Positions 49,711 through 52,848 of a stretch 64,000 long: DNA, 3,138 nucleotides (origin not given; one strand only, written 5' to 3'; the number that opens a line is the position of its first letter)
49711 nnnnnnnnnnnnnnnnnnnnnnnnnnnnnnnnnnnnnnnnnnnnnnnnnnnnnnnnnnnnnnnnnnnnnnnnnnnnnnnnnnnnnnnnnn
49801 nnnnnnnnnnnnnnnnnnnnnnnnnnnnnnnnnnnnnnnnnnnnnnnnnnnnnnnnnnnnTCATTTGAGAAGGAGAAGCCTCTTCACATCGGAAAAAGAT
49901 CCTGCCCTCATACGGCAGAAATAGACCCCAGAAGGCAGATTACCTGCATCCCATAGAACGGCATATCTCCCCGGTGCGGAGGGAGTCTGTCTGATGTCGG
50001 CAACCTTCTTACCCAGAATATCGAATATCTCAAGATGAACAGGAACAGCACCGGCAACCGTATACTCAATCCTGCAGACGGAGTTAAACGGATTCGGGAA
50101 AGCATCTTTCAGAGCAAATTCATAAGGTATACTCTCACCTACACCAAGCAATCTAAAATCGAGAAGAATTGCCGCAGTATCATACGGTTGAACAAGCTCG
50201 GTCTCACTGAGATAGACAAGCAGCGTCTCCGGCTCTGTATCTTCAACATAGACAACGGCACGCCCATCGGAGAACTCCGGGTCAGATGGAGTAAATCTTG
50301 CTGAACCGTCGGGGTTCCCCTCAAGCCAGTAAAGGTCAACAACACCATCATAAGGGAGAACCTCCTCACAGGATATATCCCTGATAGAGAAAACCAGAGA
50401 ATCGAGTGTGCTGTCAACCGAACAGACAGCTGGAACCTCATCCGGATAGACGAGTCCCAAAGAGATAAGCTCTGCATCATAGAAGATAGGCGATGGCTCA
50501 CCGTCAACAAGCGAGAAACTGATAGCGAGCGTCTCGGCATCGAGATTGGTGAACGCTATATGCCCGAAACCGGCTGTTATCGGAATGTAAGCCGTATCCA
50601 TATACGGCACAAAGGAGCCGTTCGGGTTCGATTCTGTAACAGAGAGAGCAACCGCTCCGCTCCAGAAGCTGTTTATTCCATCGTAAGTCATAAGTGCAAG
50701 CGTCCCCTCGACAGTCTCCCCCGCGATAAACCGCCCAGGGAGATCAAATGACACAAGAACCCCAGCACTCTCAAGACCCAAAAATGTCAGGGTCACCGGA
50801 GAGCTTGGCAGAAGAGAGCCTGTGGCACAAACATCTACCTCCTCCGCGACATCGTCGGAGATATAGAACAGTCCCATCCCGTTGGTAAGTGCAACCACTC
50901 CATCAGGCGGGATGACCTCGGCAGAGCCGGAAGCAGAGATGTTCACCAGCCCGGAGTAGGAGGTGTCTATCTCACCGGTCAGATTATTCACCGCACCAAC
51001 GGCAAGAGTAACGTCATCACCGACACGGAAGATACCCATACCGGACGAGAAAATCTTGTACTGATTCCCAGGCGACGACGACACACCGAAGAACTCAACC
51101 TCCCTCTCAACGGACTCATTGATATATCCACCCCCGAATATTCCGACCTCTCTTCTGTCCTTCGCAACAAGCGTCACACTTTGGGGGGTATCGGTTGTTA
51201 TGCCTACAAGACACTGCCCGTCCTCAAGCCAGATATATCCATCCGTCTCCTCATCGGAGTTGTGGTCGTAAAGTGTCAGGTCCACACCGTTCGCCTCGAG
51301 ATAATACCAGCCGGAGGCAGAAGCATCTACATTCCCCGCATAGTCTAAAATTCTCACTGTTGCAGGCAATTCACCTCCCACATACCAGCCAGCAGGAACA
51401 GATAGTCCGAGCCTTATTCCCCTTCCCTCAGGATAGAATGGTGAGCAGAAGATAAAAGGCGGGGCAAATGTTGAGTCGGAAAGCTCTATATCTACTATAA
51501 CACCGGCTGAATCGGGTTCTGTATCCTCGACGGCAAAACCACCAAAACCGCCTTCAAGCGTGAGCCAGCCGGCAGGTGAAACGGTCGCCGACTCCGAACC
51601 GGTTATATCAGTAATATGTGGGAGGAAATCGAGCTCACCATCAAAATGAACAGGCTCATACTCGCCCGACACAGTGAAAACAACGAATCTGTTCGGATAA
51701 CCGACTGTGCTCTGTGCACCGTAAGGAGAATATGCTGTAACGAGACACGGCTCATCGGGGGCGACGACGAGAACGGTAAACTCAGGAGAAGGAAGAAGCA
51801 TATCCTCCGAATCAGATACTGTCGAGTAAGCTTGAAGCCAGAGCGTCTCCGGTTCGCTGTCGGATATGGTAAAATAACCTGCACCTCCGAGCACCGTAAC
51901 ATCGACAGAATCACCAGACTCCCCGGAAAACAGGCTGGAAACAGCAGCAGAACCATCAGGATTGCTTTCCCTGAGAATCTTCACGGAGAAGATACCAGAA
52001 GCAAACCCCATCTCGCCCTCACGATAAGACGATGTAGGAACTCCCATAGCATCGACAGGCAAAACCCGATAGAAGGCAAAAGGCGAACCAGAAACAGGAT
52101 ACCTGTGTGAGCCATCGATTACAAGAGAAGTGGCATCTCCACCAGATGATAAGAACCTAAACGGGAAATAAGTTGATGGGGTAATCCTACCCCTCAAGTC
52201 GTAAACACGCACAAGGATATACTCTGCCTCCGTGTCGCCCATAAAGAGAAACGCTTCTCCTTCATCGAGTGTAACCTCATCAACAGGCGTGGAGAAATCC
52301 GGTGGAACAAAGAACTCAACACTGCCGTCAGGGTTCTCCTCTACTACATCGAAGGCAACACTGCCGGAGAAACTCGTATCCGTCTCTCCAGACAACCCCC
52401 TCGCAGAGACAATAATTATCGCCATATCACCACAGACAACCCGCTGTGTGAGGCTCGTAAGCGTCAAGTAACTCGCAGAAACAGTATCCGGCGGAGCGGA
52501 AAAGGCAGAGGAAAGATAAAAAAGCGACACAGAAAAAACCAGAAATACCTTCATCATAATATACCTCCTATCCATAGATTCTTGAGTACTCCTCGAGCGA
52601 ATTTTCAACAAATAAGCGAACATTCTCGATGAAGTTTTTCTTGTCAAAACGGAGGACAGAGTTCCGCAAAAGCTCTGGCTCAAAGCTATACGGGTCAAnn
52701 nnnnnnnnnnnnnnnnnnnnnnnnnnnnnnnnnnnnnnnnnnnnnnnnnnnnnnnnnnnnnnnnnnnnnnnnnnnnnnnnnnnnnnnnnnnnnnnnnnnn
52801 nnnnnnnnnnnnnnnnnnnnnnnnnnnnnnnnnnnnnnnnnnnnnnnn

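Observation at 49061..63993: About 15-kb co-directional locus: glycan biosynthesis genes feed without a break into a T9SS cargo gene and a DUF72 gene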

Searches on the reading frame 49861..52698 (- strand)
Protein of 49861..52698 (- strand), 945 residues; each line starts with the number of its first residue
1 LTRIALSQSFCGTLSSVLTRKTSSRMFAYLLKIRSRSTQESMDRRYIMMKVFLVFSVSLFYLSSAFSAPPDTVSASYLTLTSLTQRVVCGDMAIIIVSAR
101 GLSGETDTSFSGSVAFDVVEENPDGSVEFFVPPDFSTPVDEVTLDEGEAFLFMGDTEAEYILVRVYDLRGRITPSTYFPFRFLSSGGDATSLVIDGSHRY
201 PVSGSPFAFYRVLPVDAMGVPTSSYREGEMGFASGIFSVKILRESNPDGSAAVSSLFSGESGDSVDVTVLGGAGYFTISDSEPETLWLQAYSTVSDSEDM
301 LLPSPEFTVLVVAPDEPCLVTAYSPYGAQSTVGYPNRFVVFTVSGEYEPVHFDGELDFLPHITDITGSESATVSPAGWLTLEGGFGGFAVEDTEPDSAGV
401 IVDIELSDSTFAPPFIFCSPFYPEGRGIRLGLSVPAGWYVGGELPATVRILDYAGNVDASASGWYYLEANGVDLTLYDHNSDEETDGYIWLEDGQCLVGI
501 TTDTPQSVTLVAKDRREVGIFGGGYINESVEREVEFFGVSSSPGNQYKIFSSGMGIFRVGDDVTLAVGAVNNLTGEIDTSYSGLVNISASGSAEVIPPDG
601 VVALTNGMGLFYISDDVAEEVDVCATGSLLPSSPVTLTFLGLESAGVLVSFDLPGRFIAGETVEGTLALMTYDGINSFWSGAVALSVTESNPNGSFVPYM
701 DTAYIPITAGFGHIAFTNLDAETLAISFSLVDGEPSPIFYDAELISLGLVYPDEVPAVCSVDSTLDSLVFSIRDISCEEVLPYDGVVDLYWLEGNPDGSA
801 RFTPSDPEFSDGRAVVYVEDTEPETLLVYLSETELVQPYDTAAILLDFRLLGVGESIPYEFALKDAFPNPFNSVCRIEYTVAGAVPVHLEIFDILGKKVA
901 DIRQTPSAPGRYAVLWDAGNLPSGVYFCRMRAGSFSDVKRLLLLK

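Call 4: search_protein_families(library=pfam, proteins=[window:49861-52698:-], max_evalue=0.01)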
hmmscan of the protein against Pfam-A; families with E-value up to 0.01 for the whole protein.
window:49861-52698:- (945 aa): 2 families
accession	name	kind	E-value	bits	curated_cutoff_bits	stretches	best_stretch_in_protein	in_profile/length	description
PF18962.6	Por_Secre_tail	-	1.1e-07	32.5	27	1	867-941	2-73/75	Secretion system C-terminal sorting domain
PF13860.13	FlgD_ig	-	0.0074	16.7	27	0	877-931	14-74/79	FlgD Ig-like domain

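Call 12: find_encoding_contigs(protein=window:49861-52557:-, flank=10000, max_places=6)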
Protein window:49861-52557:- (898 aa): no gene with exactly this product is on record in the collection.

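Call 13: find_homologous_proteins(query=window:49861-52557:-, max_evalue=0.001)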
Query window:49861-52557:- (898 aa): 18 proteins with E <= 0.001 among 8000 candidates.
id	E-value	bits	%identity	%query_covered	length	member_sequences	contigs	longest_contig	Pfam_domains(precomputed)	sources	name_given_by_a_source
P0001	0.0e+0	1872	92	100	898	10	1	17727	PF18962.8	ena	-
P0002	8.7e-11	59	40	10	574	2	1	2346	PF18962.8,PF13860.13,PF14344.13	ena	-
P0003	1.0e-8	52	44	10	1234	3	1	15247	PF18962.8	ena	-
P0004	2.7e-8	50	34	11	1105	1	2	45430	PF00932.26,PF18962.8,PF13091.13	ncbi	-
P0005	7.2e-8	49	32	10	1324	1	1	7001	PF13715.13,PF18962.8,PF13620.13,PF00082.28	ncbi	-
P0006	9.7e-8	49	38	10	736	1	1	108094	PF18962.8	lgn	-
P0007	1.4e-7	48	31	12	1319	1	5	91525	PF20773.6,PF18962.8,PF01364.25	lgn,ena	-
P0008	2.6e-7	47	41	10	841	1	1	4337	PF13860.13,PF00082.28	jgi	jgi:subtilisin family serine protease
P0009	6.7e-7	46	38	10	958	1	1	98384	PF17963.8,PF17892.8,PF18962.8,PF00028.24,PF17803.8,PF16184.12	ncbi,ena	-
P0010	7.1e-7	46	38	10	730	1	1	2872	PF18962.8,PF17936.8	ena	-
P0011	1.4e-6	45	36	10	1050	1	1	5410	PF22352.3,PF17963.8,PF13385.14,PF18962.8,PF18911.7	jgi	jgi:hypothetical protein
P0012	1.8e-6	44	33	10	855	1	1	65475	PF18962.8,PF15902.13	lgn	-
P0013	2.3e-6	44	37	10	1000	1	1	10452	PF18962.8,PF13860.13,PF04371.21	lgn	-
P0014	6.3e-6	43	34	10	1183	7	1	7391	PF13229.13,PF07602.18,PF18962.8,PF05048.20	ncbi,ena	-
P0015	6.6e-6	43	35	10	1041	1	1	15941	PF18962.8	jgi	-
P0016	1.2e-5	42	33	10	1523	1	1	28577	PF13229.13,PF18962.8,PF13860.13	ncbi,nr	ncbi:T9SS type A sorting domain-containing protein [bacterium AH-315-J21]|nr:T9SS type A sorting dom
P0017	2.5e-5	41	34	10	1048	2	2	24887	PF17963.8,PF13385.14,PF18962.8,PF18911.7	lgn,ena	-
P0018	9.0e-5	39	35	10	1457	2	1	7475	PF18962.8,PF07705.18,PF13860.13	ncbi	-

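Call 14: find_encoding_contigs(protein=P0001, flank=10000, max_places=6)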
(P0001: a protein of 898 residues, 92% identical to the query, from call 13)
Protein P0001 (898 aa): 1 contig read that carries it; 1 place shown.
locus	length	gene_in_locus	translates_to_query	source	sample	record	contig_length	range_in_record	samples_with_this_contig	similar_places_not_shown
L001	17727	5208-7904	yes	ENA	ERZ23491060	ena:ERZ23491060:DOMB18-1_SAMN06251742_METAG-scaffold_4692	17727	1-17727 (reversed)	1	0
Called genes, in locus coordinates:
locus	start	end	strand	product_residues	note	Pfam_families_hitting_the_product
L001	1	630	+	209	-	?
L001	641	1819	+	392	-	PF13439:Glyco_transf_4, PF13579:Glyco_trans_4_4, PF00534:Glycos_transf_1 (weak)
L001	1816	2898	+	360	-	PF13439:Glyco_transf_4, PF20706:GT4-conflict (weak), PF00534:Glycos_transf_1, PF13692:Glyco_trans_1_4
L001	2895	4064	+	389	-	PF13692:Glyco_trans_1_4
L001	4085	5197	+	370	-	PF13439:Glyco_transf_4, PF00534:Glycos_transf_1, PF13692:Glyco_trans_1_4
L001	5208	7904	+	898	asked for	PF18962:Por_Secre_tail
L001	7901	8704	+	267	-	PF01904:DUF72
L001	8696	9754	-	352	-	PF16125:DUF4837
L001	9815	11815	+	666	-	PF17191:RecG_wedge, PF00270:DEAD, PF04851:ResIII, PF13604:AAA_30 (faint), PF00271:Helicase_C, PF19833:RecG_dom3_C (weak)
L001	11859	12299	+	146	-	-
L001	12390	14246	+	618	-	PF17210:SdrD_B (faint), PF13620:CarboxypepD_reg (weak), PF13715:CarbopepD_reg_2 (faint), PF22904:NOMO1-like_2nd (faint), PF13620:CarboxypepD_reg, PF18962:Por_Secre_tail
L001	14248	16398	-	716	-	PF00050:Kazal_1, PF07648:Kazal_2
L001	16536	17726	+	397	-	?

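Call 19: search_protein_families(library=ncbifam, proteins=[window:49861-52557:-], max_evalue=0.001)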
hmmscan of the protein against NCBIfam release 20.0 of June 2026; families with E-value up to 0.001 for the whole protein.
window:49861-52557:- (898 aa): 2 families
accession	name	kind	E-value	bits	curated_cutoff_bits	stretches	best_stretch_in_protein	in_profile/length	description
TIGR04183.1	Por_Secre_tail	domain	2.1e-07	30.8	23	1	820-895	2-70/72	T9SS type A sorting domain-containing protein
NF052323.1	T9SSA_dep_M6i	equivalog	1.6e-05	23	600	1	820-889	961-1029/1043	T9SS-dependent M6-like inactivated metalloprotease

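Call 41: search_protein_representatives(protein=window:50113-52488:-)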
Query: 792 residues. Proteins with E-value up to 0.001 (for the whole library): 30; up to 1e-10: 28; up to 1e-30: 20. The best 30 are listed.
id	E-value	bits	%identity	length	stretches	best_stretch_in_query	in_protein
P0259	8.3e-69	249.1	30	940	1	5-766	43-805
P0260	4.7e-68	246.6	31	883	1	20-762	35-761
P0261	2.8e-67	244.0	31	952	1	5-701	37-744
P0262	7.8e-58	212.8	30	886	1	6-761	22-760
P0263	1.7e-53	198.4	31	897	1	32-761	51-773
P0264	6.5e-53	196.5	29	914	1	7-761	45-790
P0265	1.3e-52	195.5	32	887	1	15-765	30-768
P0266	1.5e-50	188.7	30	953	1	4-767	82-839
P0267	5.0e-47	177.0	29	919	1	4-764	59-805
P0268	6.0e-47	176.8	29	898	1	5-760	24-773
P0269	3.7e-45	170.9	28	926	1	4-760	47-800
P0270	1.0e-44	169.4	28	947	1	5-783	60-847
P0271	3.0e-40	154.6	31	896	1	8-762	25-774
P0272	5.9e-40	153.6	27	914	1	7-761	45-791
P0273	1.8e-38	148.7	29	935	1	16-790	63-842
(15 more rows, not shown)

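Call 46: find_encoding_contigs(protein=P0259, flank=10000, max_places=2)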
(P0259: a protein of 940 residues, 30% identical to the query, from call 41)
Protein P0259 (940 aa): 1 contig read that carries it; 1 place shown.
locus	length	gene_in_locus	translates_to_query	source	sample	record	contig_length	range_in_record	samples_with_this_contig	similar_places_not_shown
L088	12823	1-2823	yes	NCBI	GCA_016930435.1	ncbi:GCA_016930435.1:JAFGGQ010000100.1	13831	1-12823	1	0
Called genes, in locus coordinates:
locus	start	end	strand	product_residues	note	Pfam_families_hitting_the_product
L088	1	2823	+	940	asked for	PF13860:FlgD_ig (faint), PF18962:Por_Secre_tail (weak)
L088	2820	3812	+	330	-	PF04166:PdxA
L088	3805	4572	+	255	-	PF00459:Inositol_P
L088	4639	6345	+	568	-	PF05833:NFACT_N, PF05670:NFACT-R_1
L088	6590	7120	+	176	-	PF02381:MraZ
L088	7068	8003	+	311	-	PF01795:Methyltransf_5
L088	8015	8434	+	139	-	-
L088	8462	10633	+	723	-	PF03717:PBP_dimer, PF00905:Transpeptidase, PF03793:PASTA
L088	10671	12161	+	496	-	PF01225:Mur_ligase, PF08245:Mur_ligase_M, PF02875:Mur_ligase_C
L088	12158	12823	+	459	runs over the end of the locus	PF01225:Mur_ligase (weak), PF08245:Mur_ligase_M, PF02875:Mur_ligase_C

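Call 47: find_encoding_contigs(protein=P0260, flank=10000, max_places=2)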
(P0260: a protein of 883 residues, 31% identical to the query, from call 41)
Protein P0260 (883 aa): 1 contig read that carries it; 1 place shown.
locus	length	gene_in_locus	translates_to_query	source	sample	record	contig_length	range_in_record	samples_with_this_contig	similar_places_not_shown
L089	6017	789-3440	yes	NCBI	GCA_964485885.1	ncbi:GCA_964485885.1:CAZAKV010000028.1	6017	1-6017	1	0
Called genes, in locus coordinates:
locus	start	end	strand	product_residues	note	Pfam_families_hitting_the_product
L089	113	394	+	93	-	PF05168:HEPN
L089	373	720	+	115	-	PF01909:NTP_transf_2, PF18765:Polbeta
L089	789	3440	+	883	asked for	PF18962:Por_Secre_tail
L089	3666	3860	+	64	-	-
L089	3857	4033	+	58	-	PF07927:HicA_toxin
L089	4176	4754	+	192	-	PF01327:Pep_deformylase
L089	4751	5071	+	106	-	PF06305:LapA_dom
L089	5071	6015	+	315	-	?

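Call 48: find_encoding_contigs(protein=P0261, flank=10000, max_places=2)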
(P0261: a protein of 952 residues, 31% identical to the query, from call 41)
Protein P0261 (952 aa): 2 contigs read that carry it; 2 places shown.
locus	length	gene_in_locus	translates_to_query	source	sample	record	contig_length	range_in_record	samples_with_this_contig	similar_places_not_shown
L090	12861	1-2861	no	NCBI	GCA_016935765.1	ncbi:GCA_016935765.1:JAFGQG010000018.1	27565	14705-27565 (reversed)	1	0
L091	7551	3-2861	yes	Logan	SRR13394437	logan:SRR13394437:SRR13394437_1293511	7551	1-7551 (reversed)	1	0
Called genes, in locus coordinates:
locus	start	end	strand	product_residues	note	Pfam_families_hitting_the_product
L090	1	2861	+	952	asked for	PF13860:FlgD_ig (faint), PF18962:Por_Secre_tail (weak)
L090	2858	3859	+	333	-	PF04166:PdxA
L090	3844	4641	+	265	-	PF00459:Inositol_P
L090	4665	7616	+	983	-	PF13860:FlgD_ig (weak), PF18962:Por_Secre_tail (weak)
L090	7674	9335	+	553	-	PF05833:NFACT_N, PF05670:NFACT-R_1, PF18297:NFACT-R_2 (weak)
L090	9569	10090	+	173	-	PF02381:MraZ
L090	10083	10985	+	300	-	PF01795:Methyltransf_5, PF13649:Methyltransf_25 (faint), PF13847:Methyltransf_31 (faint)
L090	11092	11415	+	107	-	-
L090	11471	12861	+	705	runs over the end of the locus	PF03717:PBP_dimer, PF00905:Transpeptidase, PF03793:PASTA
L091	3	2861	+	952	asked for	PF13860:FlgD_ig (faint), PF18962:Por_Secre_tail (weak)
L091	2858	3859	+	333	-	PF04166:PdxA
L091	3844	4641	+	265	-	PF00459:Inositol_P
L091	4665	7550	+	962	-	?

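Call 49: find_encoding_contigs(protein=P0264, flank=10000, max_places=3)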
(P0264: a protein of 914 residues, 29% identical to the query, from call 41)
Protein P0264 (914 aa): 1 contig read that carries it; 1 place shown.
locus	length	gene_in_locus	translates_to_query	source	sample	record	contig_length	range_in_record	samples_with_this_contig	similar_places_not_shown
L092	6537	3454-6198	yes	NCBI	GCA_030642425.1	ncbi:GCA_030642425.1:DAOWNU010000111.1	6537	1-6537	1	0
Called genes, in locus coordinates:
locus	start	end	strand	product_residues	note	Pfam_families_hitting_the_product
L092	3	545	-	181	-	?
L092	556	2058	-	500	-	-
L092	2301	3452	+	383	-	PF13439:Glyco_transf_4 (weak), PF00534:Glycos_transf_1, PF13692:Glyco_trans_1_4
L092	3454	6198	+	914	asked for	PF18962:Por_Secre_tail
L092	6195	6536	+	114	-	?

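Call 50: find_encoding_contigs(protein=P0270, flank=10000, max_places=3)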
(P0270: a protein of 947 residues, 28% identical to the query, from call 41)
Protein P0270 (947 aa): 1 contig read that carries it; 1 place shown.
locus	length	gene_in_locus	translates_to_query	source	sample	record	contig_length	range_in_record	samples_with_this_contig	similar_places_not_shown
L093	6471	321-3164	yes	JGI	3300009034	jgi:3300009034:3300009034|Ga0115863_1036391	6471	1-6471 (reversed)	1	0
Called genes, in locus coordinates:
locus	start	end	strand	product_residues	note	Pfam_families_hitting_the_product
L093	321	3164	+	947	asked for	PF13860:FlgD_ig, PF18962:Por_Secre_tail (weak)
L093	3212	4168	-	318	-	PF10092:DUF2330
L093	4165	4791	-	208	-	-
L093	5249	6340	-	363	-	PF13518:HTH_28 (weak), PF13565:HTH_32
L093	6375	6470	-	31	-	?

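Call 58: find_encoding_contigs(protein=P0265, flank=10000, max_places=3)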
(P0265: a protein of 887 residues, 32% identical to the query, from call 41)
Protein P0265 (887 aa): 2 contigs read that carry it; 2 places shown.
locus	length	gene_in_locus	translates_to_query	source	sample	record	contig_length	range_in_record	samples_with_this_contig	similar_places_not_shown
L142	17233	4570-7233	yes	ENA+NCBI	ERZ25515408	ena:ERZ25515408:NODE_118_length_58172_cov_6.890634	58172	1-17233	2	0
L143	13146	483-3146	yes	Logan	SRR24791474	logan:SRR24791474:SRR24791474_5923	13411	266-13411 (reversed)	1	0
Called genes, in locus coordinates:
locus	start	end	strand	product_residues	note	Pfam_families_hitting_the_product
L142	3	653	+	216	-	?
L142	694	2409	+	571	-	PF02386:TrkH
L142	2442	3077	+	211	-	PF02254:TrkA_N, PF02080:TrkA_C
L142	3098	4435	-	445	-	PF05496:RuvB_N, PF00004:AAA, PF07728:AAA_5 (faint), PF13173:AAA_14 (faint), PF16193:AAA_assoc_2, PF12002:MgsA_C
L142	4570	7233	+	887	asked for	PF18962:Por_Secre_tail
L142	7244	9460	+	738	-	PF13567:DUF4131, PF03772:Competence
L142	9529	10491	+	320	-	PF01408:GFO_IDH_MocA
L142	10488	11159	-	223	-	PF13484:Fer4_16 (weak)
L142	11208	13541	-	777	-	PF13585:CHU_C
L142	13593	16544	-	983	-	PF13485:Peptidase_MA_2, PF00930:DPPIV_N (faint), PF26550:Tricorn_2nd (weak), PF26549:Tricorn_N (weak), PF26550:Tricorn_2nd (weak), PF07676:PD40 (weak)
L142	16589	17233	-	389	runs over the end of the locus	PF07969:Amidohydro_3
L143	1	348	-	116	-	?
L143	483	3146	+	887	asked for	PF18962:Por_Secre_tail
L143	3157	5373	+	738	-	PF13567:DUF4131, PF03772:Competence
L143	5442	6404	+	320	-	PF01408:GFO_IDH_MocA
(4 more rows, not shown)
